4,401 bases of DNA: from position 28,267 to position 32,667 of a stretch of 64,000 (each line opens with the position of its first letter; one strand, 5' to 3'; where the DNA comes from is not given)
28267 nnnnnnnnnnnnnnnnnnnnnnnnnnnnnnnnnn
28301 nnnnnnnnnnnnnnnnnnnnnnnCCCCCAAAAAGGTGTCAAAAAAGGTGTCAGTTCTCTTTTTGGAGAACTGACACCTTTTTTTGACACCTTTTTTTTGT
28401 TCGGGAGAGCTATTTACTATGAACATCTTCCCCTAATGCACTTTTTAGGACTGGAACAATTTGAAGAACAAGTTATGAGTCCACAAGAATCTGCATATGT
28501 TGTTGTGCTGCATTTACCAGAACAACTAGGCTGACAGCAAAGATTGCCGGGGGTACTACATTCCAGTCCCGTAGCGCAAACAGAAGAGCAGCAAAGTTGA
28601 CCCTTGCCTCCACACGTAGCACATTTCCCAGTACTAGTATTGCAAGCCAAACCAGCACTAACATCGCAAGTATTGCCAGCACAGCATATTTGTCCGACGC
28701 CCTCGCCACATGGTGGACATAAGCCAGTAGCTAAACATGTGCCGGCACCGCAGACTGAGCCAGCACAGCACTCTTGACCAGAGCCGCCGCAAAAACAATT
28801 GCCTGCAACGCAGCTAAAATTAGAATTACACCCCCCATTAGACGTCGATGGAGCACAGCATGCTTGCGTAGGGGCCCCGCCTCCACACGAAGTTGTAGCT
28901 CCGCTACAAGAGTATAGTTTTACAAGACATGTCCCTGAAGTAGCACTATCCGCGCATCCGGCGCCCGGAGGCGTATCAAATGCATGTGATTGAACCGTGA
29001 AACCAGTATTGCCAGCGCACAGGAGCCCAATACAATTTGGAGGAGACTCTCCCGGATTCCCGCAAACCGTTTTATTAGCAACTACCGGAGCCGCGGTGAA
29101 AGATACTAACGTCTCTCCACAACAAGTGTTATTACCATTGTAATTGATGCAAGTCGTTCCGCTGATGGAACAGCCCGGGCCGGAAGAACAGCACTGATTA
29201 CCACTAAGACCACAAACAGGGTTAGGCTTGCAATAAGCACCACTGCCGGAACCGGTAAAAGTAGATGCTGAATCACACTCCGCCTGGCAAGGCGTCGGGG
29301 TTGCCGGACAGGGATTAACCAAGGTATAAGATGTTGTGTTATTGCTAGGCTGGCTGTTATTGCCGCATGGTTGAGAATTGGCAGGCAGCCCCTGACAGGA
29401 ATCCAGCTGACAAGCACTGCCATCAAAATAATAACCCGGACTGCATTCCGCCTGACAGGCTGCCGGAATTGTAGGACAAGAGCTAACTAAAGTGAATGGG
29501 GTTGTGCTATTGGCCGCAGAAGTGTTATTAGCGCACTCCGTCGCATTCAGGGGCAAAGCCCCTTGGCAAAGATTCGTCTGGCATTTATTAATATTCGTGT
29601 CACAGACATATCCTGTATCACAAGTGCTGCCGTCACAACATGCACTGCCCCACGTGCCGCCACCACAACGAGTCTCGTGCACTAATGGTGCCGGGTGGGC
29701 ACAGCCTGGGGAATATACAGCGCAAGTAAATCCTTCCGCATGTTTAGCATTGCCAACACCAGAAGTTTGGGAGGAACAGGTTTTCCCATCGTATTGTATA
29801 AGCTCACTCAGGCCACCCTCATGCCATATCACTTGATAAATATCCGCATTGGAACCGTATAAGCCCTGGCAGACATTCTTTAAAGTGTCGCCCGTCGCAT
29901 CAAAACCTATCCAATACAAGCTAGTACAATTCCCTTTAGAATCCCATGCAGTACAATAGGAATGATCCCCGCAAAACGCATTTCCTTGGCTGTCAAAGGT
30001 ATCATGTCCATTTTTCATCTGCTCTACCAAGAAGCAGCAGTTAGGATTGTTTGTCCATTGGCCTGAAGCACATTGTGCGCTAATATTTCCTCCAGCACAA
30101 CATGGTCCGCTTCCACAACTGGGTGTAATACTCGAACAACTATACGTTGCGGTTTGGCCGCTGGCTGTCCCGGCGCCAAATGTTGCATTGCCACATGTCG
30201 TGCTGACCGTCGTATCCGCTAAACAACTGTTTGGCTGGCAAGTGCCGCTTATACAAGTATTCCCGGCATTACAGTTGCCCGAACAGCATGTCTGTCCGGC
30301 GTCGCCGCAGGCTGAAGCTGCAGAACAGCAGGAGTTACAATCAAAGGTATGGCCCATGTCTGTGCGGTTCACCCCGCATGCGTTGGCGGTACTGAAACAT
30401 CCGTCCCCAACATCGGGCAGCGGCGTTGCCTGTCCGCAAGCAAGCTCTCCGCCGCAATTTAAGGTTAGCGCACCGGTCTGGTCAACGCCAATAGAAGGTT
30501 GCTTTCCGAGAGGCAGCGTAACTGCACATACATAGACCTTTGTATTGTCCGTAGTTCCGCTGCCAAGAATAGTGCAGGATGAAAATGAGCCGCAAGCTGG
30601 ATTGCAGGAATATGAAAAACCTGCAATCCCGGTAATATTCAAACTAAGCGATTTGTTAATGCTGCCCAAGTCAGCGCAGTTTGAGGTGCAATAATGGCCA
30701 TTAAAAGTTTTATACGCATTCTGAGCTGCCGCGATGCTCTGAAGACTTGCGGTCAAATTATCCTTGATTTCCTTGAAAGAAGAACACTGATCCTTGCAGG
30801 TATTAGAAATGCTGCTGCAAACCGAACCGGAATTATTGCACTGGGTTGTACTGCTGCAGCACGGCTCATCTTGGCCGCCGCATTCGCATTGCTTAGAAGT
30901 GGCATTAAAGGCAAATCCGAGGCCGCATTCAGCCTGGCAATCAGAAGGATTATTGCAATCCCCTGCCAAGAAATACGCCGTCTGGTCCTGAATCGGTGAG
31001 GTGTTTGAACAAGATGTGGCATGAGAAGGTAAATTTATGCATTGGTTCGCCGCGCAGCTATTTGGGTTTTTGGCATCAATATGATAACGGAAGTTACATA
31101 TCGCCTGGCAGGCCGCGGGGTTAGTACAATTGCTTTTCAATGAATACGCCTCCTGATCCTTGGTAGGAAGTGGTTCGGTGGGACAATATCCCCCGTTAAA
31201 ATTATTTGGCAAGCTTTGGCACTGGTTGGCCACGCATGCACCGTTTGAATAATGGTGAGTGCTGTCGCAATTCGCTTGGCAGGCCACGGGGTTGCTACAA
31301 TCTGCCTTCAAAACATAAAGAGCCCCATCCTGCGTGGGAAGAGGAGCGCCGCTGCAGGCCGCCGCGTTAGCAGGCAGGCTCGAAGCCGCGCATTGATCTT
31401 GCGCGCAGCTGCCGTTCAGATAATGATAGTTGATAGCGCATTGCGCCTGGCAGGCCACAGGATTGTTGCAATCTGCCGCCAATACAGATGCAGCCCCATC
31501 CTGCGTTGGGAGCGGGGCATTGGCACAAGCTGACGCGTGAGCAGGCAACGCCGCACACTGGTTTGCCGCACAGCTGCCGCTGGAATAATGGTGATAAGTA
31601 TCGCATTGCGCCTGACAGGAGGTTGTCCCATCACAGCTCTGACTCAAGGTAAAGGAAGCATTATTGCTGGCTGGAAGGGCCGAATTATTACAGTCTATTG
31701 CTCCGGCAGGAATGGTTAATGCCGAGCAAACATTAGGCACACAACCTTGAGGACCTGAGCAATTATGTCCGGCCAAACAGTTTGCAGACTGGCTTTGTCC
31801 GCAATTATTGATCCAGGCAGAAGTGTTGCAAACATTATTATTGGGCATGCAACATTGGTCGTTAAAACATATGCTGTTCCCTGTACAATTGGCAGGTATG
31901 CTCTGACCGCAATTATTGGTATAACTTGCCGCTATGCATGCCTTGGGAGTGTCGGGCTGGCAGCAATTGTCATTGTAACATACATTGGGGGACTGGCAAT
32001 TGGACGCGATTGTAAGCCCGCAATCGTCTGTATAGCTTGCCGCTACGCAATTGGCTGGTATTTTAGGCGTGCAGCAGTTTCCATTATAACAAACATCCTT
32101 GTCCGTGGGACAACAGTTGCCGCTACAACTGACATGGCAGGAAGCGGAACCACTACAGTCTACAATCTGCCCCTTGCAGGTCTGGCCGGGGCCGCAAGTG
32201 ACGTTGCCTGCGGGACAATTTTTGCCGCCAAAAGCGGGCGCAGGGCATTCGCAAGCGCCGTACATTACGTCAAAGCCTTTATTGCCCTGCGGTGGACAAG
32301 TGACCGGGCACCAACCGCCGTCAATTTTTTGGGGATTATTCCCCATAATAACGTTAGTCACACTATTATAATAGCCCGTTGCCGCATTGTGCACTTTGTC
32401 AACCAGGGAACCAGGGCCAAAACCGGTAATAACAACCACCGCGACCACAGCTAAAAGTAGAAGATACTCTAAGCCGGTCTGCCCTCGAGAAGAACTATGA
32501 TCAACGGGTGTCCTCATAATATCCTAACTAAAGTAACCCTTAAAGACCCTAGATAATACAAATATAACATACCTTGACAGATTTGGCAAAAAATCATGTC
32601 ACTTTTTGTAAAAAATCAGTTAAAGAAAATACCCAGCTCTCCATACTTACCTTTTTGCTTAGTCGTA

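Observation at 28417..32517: Monocistronic 1366-aa, ~12% Cys protein led by a Flp/class-III prepilin signal: a 'giant pilin' or pilus-tip adhesin candidate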

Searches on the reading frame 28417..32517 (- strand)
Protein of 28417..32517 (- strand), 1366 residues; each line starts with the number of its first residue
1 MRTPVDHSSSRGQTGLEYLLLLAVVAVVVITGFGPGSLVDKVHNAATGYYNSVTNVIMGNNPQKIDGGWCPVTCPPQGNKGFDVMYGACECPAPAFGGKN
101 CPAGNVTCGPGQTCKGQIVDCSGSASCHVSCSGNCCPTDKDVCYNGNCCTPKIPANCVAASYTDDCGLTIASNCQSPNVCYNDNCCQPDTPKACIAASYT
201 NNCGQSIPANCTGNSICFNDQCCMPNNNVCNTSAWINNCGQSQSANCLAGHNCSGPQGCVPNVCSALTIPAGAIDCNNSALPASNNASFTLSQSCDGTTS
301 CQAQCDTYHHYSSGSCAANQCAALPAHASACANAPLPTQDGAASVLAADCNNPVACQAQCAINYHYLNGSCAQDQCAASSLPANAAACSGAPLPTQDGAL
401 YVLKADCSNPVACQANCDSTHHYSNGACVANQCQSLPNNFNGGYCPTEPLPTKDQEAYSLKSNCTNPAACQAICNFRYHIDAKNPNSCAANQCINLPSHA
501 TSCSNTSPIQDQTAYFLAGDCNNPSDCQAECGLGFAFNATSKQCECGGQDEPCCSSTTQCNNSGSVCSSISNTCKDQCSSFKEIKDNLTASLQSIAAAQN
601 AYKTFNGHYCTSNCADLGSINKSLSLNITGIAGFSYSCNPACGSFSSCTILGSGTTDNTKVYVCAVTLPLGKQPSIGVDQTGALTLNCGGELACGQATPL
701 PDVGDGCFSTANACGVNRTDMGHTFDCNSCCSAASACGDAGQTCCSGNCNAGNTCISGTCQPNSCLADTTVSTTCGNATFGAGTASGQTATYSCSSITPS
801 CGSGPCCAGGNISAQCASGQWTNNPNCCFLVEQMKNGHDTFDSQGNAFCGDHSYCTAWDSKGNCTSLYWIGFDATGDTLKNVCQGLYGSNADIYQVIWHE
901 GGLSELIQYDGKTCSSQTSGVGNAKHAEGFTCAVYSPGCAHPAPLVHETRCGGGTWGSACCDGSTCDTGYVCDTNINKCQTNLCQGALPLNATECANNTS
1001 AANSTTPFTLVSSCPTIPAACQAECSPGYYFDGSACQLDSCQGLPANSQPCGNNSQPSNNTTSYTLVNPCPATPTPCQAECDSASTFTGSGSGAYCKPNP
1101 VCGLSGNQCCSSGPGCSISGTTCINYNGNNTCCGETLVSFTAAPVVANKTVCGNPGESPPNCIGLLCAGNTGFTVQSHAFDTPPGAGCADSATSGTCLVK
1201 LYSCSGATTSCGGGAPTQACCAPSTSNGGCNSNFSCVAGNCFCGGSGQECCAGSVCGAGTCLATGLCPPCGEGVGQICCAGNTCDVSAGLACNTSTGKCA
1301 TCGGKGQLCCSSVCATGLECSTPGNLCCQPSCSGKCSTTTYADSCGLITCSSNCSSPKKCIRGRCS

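Call 4: search_protein_families(library=pfam, proteins=[window:28417-32517:-], max_evalue=1)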
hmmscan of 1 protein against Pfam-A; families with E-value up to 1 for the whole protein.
window:28417-32517:- (1366 aa): 1 family
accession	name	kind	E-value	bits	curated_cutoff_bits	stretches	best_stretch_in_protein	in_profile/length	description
PF04021.17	Class_IIIsignal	-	0.00073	19.8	23.7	1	10-30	1-21/27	Class III signal peptide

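Call 5: search_protein_families(library=ncbifam, proteins=[window:28417-32517:-], max_evalue=1)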
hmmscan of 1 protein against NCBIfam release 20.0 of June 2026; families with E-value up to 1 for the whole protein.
window:28417-32517:- (1366 aa): 0 families

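Call 6: find_encoding_contigs(protein=window:28417-32517:-, flank=10000, max_places=6)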
Protein window:28417-32517:- (1366 aa): no gene with exactly this product is on record in the collection.

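Call 8: find_homologous_proteins(query=window:28417-32517:-, max_evalue=0.001)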
Query window:28417-32517:- (1366 aa): 8 proteins with E <= 0.001 among 5376 candidates.
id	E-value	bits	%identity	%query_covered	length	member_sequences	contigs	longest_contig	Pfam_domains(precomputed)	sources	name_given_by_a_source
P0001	0.0e+0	3102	100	100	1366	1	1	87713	-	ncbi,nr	ncbi:MAG: hypothetical protein HQL12_07615 [Candidatus Omnitrophica bacterium]|nr:hypothetical prote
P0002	2.0e-46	176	63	11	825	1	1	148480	-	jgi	jgi:hypothetical protein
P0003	2.3e-43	166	62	10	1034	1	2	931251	-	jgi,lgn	jgi:Flp pilus assembly pilin Flp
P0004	3.0e-38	149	32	12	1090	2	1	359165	PF04021.18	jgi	-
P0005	1.3e-37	147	57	11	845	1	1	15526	-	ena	-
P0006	6.3e-37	145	66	9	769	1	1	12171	-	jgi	-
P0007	6.1e-34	135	40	7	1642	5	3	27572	-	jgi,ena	-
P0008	1.8e-24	104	53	11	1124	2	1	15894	-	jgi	-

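Call 13: find_encoding_contigs(protein=P0003, flank=10000, max_places=2)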
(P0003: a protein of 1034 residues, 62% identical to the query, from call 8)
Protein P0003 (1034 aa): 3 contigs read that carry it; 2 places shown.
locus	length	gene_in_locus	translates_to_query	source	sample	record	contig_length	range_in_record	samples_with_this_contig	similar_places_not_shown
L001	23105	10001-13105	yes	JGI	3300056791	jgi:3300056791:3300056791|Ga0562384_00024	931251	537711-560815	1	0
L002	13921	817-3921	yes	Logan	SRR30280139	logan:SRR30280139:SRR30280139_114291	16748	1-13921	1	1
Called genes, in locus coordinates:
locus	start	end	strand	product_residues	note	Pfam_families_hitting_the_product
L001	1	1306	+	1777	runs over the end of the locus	-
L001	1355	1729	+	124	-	PF00072:Response_reg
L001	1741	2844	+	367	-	PF00988:CPSase_sm_chain, PF00117:GATase, PF07722:Peptidase_C26 (faint)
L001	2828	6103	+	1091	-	PF25596:CPSase_L_D1, PF02786:CPSase_L_D2, PF02787:CPSase_L_D3, PF25596:CPSase_L_D1, PF02655:ATP-grasp_3, PF02786:CPSase_L_D2, PF02222:ATP-grasp, PF02142:MGS, +3 more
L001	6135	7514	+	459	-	PF13230:GATase_4 (weak), PF13522:GATase_6, PF13537:GATase_7, PF00156:Pribosyltran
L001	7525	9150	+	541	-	PF06418:CTP_synth_N, PF00117:GATase, PF07722:Peptidase_C26 (weak)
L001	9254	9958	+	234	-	PF00834:Ribul_P_3_epim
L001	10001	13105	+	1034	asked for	-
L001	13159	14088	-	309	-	PF00072:Response_reg, PF00990:GGDEF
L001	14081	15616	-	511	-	PF13492:GAF_3 (faint), PF00512:HisKA, PF02518:HATPase_c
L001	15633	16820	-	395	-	PF08495:FIST, PF10442:FIST_C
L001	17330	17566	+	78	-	PF04014:MazE_antitoxin (weak)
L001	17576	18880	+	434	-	PF02321:OEP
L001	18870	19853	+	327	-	PF25917:BSH_RND, PF25973:BSH_CzcB, PF25990:Beta-barrel_YknX (weak)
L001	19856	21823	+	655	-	PF00005:ABC_tran, PF12704:MacB_PCD, PF02687:FtsX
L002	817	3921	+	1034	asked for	-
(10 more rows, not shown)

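Call 14: find_encoding_contigs(protein=P0004, flank=10000, max_places=2)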
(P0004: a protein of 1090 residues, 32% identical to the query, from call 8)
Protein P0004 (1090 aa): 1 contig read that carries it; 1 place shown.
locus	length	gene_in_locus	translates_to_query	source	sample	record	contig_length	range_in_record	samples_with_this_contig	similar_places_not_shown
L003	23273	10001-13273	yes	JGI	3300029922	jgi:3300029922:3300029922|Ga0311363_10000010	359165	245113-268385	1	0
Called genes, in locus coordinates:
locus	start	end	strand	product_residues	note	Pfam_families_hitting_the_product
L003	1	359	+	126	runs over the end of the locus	PF01042:Ribonuc_L-PSP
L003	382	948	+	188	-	PF00578:AhpC-TSA (weak), PF00255:GSHPx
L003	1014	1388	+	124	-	PF00072:Response_reg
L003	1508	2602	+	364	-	PF00988:CPSase_sm_chain, PF00117:GATase, PF07722:Peptidase_C26 (weak)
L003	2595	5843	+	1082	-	PF25596:CPSase_L_D1, PF02786:CPSase_L_D2, PF02787:CPSase_L_D3, PF25596:CPSase_L_D1, PF02655:ATP-grasp_3, PF02222:ATP-grasp, PF02786:CPSase_L_D2, PF07478:Dala_Dala_lig_C, +2 more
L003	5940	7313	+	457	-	PF13230:GATase_4 (weak), PF13522:GATase_6, PF13537:GATase_7, PF00156:Pribosyltran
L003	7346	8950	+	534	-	PF06418:CTP_synth_N, PF00117:GATase, PF07722:Peptidase_C26 (weak)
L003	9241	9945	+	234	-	PF00834:Ribul_P_3_epim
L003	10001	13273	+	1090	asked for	PF04021:Class_IIIsignal (faint)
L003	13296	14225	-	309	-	PF00072:Response_reg, PF00990:GGDEF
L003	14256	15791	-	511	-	PF00512:HisKA, PF02518:HATPase_c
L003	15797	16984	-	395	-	PF08495:FIST, PF10442:FIST_C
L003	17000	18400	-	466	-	-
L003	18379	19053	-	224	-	PF13181:TPR_8 (faint), PF00515:TPR_1 (weak), PF07719:TPR_2 (faint), PF13174:TPR_6 (faint), PF13414:TPR_11 (weak), PF14559:TPR_19 (weak), PF13431:TPR_17 (weak)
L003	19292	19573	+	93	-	-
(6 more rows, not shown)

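Call 15: find_encoding_contigs(protein=P0002, flank=10000, max_places=2)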
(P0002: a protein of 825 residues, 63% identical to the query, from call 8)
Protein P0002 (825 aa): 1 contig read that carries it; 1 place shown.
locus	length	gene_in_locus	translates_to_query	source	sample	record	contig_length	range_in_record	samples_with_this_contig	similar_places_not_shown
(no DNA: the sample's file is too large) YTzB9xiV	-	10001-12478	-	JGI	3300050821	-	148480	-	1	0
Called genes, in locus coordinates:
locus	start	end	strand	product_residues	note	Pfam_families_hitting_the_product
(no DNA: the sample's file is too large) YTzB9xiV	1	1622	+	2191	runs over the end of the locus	PF13414:TPR_11, PF13424:TPR_12 (weak), PF13432:TPR_16 (weak), PF23914:TPR_CcmH_CycH (weak), PF00515:TPR_1 (weak), PF07719:TPR_2 (weak), PF13414:TPR_11, PF13431:TPR_17 (weak), +10 more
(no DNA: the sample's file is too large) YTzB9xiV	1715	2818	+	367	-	PF00988:CPSase_sm_chain, PF00117:GATase, PF07722:Peptidase_C26 (weak)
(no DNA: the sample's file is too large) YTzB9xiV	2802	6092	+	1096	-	PF25596:CPSase_L_D1, PF02786:CPSase_L_D2, PF02787:CPSase_L_D3, PF25596:CPSase_L_D1, PF02222:ATP-grasp, PF02655:ATP-grasp_3, PF02786:CPSase_L_D2, PF15632:ATPgrasp_Ter, +3 more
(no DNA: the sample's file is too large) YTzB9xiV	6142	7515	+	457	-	PF13230:GATase_4 (weak), PF13522:GATase_6, PF13537:GATase_7, PF00156:Pribosyltran (weak)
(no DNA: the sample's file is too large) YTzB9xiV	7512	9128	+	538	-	PF06418:CTP_synth_N, PF00117:GATase, PF07722:Peptidase_C26 (faint)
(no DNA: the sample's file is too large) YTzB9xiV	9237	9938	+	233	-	PF00834:Ribul_P_3_epim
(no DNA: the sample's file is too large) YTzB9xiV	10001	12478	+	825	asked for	-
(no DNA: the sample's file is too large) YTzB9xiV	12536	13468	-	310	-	PF00072:Response_reg, PF00990:GGDEF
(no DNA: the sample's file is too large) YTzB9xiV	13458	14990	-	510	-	PF00512:HisKA, PF02518:HATPase_c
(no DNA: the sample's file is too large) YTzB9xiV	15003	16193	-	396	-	PF08495:FIST, PF10442:FIST_C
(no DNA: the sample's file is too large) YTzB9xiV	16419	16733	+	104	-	-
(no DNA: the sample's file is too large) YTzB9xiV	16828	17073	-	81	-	-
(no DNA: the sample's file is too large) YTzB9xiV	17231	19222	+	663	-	-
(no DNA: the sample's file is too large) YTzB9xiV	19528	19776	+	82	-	PF08085:Entericidin (weak)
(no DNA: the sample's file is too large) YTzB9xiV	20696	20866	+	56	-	-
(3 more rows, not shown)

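Call 29: search_solved_structures(query=window:28417-32517:-, max_evalue=1, show_alignments=3)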
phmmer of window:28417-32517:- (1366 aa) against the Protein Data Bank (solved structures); distinct sequences matched with E-value up to 1: 1.
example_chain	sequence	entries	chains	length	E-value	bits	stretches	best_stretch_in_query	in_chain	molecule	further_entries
5w56_A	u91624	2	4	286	0.91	10.1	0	284-384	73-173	Periplasmic solute binding protein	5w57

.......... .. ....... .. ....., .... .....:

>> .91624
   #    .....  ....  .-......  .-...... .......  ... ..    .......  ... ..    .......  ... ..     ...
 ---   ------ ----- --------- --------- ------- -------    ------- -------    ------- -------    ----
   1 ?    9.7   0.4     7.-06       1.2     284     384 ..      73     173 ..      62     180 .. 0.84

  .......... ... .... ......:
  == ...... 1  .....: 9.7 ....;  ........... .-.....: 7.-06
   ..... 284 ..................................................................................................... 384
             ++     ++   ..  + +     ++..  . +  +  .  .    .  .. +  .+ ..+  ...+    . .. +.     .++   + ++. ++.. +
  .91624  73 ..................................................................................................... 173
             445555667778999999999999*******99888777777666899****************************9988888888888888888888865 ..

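Call 56: search_protein_families(library=pfam, proteins=[P0002, P0003, P0007], max_evalue=1)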
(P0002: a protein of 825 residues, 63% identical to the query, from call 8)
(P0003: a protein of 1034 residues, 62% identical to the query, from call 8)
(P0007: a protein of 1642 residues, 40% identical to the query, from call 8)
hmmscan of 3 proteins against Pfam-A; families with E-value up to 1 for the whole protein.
P0002 (825 aa): 1 family
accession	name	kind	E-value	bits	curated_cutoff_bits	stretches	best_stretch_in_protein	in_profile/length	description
PF04021.17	Class_IIIsignal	-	0.0083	16.5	23.7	1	10-32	1-24/27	Class III signal peptide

P0003 (1034 aa): 1 family
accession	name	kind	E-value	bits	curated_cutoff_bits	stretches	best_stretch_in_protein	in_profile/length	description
PF04021.17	Class_IIIsignal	-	3.7e-05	24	23.7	1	18-39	1-22/27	Class III signal peptide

P0007 (1642 aa): 1 family
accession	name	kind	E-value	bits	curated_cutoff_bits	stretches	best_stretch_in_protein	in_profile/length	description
PF04021.17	Class_IIIsignal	-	0.00013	22.2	23.7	1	11-32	2-23/27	Class III signal peptide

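Call 95: list_cluster_members(proteins=[P0001])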
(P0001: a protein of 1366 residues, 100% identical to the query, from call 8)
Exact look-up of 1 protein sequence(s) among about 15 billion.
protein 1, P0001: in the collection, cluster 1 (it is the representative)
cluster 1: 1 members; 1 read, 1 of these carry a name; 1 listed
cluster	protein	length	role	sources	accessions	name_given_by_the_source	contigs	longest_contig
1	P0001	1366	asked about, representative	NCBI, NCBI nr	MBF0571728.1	MAG: hypothetical protein HQL12_07615 [Candidatus Omnitrophica bacterium] | hypothetical protein [Candidatus Omnitrophota bacterium]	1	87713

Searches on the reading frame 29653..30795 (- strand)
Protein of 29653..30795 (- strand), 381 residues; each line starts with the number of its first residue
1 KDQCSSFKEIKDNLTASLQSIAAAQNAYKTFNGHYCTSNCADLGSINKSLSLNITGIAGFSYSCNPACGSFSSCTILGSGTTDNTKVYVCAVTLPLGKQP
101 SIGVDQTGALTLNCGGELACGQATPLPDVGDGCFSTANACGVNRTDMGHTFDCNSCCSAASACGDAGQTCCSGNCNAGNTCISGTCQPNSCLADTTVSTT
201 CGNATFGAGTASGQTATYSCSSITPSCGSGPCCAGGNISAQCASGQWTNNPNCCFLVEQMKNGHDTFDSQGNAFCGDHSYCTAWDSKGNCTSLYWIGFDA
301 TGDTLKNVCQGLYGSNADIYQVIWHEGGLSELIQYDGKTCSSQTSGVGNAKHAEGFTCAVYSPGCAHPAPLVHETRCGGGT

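Call 57: search_solved_structures(query=window:29653-30795:-, max_evalue=10, show_alignments=2)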
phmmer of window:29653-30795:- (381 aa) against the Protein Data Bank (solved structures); distinct sequences matched with E-value up to 10: 2.
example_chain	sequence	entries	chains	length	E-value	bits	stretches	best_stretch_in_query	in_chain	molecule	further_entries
1k32_A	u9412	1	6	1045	0.84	11.7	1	269-339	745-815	tricorn protease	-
1n6d_A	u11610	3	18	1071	0.86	11.7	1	269-339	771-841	Tricorn protease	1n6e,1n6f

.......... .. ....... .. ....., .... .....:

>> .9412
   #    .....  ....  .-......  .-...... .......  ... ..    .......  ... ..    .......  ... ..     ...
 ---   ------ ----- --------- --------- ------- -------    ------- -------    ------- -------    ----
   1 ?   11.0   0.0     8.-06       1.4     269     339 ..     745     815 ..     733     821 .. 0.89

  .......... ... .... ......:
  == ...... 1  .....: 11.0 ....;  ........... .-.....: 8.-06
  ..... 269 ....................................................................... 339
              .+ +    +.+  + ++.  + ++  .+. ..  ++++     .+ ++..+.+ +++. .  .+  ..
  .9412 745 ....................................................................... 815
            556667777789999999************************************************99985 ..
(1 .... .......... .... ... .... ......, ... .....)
